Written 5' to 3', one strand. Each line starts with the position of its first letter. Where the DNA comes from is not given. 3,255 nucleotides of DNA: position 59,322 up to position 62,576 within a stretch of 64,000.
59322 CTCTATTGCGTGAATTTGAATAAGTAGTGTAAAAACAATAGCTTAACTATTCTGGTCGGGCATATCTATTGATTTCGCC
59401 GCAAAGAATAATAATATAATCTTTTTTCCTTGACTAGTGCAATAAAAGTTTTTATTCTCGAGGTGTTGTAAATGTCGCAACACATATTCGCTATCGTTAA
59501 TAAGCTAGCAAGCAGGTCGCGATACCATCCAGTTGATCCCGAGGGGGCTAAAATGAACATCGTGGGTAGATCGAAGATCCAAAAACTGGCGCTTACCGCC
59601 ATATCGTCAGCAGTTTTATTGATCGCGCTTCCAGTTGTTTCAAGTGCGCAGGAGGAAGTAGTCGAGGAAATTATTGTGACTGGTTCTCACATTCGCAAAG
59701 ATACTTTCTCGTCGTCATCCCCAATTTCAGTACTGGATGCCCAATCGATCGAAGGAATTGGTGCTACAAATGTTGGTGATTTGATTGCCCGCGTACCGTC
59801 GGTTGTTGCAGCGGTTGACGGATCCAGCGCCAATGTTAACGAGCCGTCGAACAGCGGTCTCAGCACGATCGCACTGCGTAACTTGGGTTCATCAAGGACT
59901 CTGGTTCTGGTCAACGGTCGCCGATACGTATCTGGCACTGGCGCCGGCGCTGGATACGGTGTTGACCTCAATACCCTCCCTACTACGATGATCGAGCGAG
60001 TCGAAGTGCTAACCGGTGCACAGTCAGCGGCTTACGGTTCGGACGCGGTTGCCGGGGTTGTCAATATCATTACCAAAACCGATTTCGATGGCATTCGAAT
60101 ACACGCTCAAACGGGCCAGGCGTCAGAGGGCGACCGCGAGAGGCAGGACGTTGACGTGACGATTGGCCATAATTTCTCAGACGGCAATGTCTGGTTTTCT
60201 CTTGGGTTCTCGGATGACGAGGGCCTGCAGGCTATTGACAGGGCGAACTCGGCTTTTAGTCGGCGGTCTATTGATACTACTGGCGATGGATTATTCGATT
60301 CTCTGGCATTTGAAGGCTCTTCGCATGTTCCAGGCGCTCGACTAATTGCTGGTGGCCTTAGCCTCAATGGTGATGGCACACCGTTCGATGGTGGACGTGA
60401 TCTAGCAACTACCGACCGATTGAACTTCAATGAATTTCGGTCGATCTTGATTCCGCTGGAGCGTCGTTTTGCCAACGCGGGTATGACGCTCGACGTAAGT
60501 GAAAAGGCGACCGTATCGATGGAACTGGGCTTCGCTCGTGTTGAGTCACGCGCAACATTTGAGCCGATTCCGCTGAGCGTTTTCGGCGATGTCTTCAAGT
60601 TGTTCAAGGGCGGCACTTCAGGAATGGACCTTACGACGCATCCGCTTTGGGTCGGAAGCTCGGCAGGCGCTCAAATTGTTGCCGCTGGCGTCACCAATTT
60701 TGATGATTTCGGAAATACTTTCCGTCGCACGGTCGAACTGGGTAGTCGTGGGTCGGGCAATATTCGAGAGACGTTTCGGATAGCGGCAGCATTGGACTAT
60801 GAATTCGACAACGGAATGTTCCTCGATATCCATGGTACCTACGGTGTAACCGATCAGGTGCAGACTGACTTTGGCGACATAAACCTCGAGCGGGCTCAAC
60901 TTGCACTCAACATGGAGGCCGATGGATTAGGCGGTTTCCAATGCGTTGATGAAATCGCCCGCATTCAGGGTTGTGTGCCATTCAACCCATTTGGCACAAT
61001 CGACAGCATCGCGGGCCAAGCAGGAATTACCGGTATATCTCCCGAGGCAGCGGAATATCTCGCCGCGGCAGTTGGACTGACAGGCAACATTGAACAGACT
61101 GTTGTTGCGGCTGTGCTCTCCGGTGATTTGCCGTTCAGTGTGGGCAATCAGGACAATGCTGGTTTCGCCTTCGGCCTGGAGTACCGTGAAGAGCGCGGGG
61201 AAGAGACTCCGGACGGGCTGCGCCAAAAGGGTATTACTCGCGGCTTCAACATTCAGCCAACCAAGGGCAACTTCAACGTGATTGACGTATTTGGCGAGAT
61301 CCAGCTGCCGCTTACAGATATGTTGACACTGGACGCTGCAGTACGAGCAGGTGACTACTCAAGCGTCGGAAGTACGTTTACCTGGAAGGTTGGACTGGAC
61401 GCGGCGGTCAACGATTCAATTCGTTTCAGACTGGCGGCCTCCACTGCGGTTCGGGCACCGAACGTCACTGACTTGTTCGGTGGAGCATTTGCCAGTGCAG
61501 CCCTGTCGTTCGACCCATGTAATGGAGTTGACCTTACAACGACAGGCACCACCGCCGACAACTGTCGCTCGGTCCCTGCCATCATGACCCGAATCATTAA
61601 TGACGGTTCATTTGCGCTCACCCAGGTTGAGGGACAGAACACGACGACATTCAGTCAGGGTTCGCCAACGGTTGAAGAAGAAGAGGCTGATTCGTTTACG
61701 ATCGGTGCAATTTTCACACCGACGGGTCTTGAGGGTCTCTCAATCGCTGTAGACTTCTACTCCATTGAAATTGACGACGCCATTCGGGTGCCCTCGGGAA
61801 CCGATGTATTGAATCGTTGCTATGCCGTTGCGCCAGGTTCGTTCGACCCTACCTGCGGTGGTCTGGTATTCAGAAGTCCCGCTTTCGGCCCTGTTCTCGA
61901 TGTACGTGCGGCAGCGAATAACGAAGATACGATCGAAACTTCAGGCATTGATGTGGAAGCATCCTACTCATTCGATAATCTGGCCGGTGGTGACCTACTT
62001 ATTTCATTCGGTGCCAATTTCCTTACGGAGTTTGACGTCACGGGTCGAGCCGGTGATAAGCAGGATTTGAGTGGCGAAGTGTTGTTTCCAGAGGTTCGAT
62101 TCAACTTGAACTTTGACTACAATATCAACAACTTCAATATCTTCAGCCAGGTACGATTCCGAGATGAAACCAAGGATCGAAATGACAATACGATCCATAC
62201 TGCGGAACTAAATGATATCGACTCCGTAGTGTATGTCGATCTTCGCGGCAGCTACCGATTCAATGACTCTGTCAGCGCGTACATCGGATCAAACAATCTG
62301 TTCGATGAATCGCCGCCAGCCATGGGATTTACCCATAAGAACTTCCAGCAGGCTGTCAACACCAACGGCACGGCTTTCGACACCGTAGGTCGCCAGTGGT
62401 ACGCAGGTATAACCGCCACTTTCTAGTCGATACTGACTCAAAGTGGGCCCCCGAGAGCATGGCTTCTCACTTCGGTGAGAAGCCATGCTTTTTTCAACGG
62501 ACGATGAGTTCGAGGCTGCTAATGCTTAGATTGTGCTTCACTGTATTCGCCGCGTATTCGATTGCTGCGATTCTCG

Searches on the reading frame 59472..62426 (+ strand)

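Call 79: search_protein_families(library=ncbifam, proteins=[window:59472-62426:+], max_evalue=1e-10)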
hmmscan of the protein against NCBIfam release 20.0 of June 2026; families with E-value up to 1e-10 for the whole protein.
window:59472-62426:+ (984 aa): 14 families
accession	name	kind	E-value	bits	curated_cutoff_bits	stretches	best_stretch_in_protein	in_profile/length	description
TIGR01779.1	TonB-B12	equivalog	4.4e-33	114.7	599.7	1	38-253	3-203/614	TonB-dependent vitamin B12 receptor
NF007926.1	PRK10641.1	equivalog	5.1e-27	94.7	836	1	48-261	11-209/617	TonB-dependent vitamin B12 receptor BtuB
TIGR01785.1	TonB-hemin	subfamily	9.5e-26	90.4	316.85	1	65-222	2-149/677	TonB-dependent heme/hemoglobin receptor family protein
NF010048.1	PRK13524.1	subfamily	1.8e-22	79.6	493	1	59-228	35-207/744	FepA family TonB-dependent siderophore receptor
NF007478.2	PRK10064.1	equivalog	1.5e-20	73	745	1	43-203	11-159/663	catecholate siderophore receptor CirA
NF010010.0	PRK13483.1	equivalog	2.7e-20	71.9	927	1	41-204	9-165/660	ligand-gated channel protein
TIGR01786.1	TonB-hemlactrns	subfamily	7.2e-20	70.9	323.75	0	67-220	3-152/719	TonB-dependent hemoglobin/transferrin/lactoferrin family receptor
NF010038.0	PRK13513.1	equivalog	2.4e-18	66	942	1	31-204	6-167/659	ligand-gated channel protein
TIGR01783.1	TonB-siderophor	subfamily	4.3e-16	58.7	223.5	1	85-229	6-136/649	TonB-dependent siderophore receptor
NF050067.1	TonBEntbctnRecCfrA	equivalog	2.5e-14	52.5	1200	1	48-203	8-159/698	TonB-dependent ferric enterobactin receptor CfrA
NF010011.0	PRK13484.1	equivalog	6.7e-14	51.1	1197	1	41-203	11-160/682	IreA family TonB-dependent siderophore receptor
NF010051.0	PRK13528.1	subfamily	8.2e-14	50.8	583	1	49-207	19-177/727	FepA family TonB-dependent siderophore receptor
NF010012.0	PRK13486.1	equivalog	2e-13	49.6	924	1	48-214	9-170/696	TonB-dependent receptor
NF053590.1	TonB_dep_TOL0244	equivalog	7.3e-13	48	645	0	66-227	12-167/604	TOL_0244 family TonB-dependent receptor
